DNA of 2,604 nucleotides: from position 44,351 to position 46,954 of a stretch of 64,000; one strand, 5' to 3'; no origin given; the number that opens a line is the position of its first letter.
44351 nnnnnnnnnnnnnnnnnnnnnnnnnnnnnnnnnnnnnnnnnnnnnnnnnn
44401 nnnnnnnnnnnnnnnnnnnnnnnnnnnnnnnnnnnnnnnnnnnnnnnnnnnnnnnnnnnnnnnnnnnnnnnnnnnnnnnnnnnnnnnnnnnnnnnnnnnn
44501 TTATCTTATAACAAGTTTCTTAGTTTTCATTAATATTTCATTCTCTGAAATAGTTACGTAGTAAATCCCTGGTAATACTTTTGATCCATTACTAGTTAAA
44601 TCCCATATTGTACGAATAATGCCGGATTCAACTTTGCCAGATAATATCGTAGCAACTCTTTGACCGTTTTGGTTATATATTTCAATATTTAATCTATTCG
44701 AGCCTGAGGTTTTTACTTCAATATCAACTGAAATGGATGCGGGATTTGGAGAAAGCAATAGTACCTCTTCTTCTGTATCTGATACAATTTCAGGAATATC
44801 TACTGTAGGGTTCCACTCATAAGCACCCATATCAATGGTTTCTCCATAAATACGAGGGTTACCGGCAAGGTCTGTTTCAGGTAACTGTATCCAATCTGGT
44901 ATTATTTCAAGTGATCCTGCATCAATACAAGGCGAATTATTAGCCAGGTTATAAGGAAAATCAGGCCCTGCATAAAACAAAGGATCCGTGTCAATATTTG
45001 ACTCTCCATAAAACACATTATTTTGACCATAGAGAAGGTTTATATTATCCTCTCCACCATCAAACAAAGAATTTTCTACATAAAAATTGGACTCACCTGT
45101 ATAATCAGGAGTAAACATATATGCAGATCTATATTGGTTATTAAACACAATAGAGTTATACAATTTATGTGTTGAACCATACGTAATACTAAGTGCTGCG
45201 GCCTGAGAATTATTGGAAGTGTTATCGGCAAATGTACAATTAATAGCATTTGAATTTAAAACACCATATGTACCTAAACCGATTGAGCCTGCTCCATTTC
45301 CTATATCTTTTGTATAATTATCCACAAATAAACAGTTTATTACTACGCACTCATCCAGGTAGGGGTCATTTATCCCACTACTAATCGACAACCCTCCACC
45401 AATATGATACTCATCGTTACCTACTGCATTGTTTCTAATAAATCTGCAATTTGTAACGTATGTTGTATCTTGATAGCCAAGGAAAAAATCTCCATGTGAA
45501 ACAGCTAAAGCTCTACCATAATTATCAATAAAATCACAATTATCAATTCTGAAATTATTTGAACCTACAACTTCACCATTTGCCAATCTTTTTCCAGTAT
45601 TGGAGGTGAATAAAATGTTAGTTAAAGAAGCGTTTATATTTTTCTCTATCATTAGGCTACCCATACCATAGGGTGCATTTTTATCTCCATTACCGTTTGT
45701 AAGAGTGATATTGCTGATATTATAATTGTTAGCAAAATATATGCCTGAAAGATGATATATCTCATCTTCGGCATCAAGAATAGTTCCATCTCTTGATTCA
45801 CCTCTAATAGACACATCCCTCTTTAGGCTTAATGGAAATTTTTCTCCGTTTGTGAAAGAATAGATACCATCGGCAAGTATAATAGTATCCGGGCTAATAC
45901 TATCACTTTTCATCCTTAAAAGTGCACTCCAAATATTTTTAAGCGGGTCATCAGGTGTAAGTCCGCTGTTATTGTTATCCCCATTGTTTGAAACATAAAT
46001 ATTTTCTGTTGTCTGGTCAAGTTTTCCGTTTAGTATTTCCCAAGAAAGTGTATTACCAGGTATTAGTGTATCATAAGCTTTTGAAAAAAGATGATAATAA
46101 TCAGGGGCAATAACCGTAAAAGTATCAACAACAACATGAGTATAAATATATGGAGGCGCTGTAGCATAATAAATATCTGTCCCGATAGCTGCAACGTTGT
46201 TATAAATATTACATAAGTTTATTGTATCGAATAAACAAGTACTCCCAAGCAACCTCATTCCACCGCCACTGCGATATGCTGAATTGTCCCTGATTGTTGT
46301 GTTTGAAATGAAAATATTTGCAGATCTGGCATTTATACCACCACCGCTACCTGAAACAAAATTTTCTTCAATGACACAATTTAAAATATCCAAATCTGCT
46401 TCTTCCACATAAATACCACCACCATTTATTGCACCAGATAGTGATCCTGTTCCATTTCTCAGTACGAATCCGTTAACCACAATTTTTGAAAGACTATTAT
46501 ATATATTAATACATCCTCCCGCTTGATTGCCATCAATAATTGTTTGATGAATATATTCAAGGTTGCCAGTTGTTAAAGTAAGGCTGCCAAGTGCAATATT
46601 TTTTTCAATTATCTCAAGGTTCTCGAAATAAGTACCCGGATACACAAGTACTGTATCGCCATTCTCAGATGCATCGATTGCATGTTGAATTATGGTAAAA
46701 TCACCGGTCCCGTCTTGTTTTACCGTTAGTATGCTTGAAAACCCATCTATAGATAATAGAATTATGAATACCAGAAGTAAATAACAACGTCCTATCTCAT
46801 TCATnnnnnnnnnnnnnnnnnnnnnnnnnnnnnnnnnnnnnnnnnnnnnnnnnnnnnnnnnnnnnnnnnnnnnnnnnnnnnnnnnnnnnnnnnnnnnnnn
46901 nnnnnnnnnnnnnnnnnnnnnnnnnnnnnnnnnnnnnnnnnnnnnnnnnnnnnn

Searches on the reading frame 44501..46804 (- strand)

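Call 17: search_protein_families(library=pfam, proteins=[window:44501-46804:-], max_evalue=0.001)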
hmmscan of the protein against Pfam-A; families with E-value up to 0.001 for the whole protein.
window:44501-46804:- (767 aa): 3 families
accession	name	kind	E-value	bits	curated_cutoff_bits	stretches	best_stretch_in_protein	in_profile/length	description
PF13860.13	FlgD_ig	-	1.1e-07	32.2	27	1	699-754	19-75/79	FlgD Ig-like domain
PF07602.17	DUF1565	-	1.4e-06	28.3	20.3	1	274-375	2-92/257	Protein of unknown function (DUF1565)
PF18962.6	Por_Secre_tail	-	5e-06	27.2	27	1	686-766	3-75/75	Secretion system C-terminal sorting domain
